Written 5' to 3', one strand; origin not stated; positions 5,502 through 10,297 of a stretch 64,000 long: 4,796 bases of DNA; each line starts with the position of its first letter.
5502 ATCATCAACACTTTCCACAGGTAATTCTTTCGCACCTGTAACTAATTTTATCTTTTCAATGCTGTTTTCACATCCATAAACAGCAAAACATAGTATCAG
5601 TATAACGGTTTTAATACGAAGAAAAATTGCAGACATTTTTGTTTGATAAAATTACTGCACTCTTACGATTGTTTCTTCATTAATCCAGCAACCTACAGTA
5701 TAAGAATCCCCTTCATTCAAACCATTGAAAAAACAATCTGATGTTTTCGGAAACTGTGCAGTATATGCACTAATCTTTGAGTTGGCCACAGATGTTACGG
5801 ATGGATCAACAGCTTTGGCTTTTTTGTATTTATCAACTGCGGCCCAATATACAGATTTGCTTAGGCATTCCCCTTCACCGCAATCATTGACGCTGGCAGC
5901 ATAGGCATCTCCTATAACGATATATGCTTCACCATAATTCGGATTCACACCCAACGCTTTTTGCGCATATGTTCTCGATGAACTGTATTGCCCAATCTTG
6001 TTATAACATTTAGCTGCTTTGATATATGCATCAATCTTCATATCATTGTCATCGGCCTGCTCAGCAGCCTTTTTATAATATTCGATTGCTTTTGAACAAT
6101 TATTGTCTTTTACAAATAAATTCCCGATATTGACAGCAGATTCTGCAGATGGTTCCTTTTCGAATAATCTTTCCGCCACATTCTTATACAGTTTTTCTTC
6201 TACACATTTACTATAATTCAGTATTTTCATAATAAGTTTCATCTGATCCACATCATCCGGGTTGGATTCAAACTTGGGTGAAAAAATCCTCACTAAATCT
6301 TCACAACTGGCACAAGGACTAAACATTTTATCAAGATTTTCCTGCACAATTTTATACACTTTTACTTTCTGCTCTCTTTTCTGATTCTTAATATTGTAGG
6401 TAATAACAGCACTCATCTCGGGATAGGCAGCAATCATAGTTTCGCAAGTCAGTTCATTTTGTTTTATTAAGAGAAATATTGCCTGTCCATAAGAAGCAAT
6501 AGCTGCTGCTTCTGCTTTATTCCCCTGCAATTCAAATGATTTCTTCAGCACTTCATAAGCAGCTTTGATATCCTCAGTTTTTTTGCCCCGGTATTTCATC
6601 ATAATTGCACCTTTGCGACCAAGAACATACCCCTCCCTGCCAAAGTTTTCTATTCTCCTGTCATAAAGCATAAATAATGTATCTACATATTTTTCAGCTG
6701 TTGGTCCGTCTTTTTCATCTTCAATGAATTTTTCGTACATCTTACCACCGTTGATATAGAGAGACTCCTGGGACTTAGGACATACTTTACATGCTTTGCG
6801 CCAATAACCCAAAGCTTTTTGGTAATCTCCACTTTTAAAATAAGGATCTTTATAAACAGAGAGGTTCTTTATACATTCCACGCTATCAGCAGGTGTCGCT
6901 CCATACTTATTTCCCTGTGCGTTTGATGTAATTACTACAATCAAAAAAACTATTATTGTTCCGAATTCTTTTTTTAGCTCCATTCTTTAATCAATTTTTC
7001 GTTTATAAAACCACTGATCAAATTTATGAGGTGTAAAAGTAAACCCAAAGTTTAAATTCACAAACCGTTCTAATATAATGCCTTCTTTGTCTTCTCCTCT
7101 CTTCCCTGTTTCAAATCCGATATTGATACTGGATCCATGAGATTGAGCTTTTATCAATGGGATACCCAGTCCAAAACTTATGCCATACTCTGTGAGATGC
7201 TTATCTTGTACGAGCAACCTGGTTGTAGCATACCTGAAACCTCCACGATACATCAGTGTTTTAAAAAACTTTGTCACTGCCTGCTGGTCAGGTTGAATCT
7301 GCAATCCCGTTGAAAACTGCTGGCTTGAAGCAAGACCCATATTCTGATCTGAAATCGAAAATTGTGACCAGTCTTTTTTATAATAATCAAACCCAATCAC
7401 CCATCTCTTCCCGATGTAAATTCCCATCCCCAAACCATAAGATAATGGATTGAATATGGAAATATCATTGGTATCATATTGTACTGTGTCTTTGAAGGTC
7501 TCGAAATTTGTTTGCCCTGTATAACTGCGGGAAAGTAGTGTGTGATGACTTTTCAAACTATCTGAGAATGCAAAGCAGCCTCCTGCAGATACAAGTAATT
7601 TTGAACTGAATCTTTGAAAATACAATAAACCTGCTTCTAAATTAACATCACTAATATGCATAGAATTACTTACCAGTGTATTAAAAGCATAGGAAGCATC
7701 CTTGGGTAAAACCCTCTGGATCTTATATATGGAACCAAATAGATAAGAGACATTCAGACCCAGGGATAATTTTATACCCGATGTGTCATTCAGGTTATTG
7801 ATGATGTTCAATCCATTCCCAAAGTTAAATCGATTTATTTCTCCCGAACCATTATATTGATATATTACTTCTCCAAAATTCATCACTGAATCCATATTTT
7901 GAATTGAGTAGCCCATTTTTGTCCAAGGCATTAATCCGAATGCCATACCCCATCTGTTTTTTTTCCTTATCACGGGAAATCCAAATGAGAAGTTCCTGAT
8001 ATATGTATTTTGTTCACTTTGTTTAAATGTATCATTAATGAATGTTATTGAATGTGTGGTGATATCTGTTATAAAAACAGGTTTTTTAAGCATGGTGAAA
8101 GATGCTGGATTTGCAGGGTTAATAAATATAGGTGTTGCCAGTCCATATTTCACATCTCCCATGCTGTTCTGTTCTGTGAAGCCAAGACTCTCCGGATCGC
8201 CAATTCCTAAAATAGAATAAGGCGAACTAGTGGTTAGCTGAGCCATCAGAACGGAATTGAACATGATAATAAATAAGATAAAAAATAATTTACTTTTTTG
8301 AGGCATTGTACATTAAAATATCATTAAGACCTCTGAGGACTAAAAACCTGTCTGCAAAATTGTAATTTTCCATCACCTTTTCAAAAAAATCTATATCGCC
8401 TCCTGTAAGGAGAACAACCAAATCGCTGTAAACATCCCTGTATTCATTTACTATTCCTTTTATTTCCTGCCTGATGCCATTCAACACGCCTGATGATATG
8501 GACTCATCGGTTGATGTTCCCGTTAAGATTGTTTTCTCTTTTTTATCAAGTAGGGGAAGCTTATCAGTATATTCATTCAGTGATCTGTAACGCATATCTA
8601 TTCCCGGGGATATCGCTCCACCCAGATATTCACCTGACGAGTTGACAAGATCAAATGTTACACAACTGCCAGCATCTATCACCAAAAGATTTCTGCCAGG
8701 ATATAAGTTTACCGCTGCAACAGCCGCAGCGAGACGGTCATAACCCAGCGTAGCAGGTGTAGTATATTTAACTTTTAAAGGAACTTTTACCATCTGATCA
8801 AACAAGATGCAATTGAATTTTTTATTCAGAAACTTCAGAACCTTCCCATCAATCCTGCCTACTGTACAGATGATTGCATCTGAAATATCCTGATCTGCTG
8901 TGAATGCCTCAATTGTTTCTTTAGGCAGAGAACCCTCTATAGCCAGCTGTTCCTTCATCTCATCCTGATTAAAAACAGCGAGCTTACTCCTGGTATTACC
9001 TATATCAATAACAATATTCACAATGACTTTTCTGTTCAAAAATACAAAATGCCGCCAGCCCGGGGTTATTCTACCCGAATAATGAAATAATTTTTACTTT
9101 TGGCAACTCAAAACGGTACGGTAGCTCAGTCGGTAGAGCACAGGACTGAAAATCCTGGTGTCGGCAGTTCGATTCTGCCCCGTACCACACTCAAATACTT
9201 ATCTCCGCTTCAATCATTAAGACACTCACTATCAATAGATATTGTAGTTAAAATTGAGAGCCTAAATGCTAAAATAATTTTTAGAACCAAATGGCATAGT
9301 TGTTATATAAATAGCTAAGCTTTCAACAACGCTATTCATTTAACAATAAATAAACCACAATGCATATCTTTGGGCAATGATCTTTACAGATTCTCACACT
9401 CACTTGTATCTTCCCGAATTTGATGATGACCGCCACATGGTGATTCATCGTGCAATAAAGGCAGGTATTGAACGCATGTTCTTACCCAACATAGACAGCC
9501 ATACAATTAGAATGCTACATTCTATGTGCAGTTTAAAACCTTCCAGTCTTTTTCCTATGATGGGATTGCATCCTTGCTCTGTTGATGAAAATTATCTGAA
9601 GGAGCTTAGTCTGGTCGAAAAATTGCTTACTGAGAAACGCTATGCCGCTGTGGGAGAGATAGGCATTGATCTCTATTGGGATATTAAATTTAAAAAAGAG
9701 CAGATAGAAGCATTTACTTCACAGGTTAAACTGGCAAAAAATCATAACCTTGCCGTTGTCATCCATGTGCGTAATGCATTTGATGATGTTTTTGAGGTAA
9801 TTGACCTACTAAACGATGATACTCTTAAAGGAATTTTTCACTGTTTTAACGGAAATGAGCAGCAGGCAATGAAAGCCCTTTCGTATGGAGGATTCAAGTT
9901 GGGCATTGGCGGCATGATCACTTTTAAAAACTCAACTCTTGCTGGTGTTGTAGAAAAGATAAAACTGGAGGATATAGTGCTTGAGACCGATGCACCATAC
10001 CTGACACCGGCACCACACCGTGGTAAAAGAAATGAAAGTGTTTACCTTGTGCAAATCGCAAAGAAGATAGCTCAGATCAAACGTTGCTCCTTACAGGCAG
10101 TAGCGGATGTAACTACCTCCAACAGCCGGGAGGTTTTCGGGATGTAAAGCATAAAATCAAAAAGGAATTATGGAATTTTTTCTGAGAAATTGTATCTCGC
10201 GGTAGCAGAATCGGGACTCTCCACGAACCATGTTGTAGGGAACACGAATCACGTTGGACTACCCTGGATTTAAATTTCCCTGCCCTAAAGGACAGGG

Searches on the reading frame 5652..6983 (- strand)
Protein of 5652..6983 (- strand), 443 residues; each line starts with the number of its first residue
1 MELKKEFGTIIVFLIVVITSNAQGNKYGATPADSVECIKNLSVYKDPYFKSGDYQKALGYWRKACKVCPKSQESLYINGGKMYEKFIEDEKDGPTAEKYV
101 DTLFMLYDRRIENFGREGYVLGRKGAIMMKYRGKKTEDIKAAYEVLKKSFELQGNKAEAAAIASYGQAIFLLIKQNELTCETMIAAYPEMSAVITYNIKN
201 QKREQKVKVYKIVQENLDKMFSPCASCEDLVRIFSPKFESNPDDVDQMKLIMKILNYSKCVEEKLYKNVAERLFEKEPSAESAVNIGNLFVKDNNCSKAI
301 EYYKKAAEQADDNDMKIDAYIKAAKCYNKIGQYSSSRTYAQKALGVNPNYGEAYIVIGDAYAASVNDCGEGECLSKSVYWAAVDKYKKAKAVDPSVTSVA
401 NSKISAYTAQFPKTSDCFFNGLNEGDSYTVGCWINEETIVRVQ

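Call 82: search_protein_families(library=pfam, proteins=[window:5652-6983:-], max_evalue=0.00001)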
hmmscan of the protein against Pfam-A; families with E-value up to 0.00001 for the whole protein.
window:5652-6983:- (443 aa): 6 families
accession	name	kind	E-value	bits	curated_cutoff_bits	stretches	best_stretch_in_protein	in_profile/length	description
PF00515.34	TPR_1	-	4.1e-10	39.5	27.8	0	48-70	11-33/34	Tetratricopeptide repeat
PF13424.12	TPR_12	-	3.2e-09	37.3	30.1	1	280-344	3-72/77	Tetratricopeptide repeat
PF13428.12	TPR_14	-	7.1e-09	35.9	23.5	0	48-74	11-37/44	Tetratricopeptide repeat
PF07719.23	TPR_2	-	1.3e-07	31.6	27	0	48-70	11-33/34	Tetratricopeptide repeat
PF13432.12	TPR_16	-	4e-06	27.6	32.7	0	270-313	20-64/65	Tetratricopeptide repeat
PF13414.12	TPR_11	-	4.3e-06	26.8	26.8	0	48-76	4-32/42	TPR repeat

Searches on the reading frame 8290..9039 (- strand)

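Call 82: search_protein_families(library=pfam, proteins=[window:8290-9039:-], max_evalue=0.00001)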
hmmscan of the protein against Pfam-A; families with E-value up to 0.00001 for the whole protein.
window:8290-9039:- (249 aa): 1 family
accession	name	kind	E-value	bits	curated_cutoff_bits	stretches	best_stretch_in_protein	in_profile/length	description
PF03309.20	Pan_kinase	-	3.6e-44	151.5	24.7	1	9-198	2-204/205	Type III pantothenate kinase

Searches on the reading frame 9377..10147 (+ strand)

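Call 82: search_protein_families(library=pfam, proteins=[window:9377-10147:+], max_evalue=0.00001)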
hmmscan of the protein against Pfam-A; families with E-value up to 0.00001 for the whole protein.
window:9377-10147:+ (256 aa): 1 family
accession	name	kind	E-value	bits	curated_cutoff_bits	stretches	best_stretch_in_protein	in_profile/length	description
PF01026.27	TatD_DNase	-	4.5e-69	233.1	27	1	4-255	1-253/253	TatD related DNase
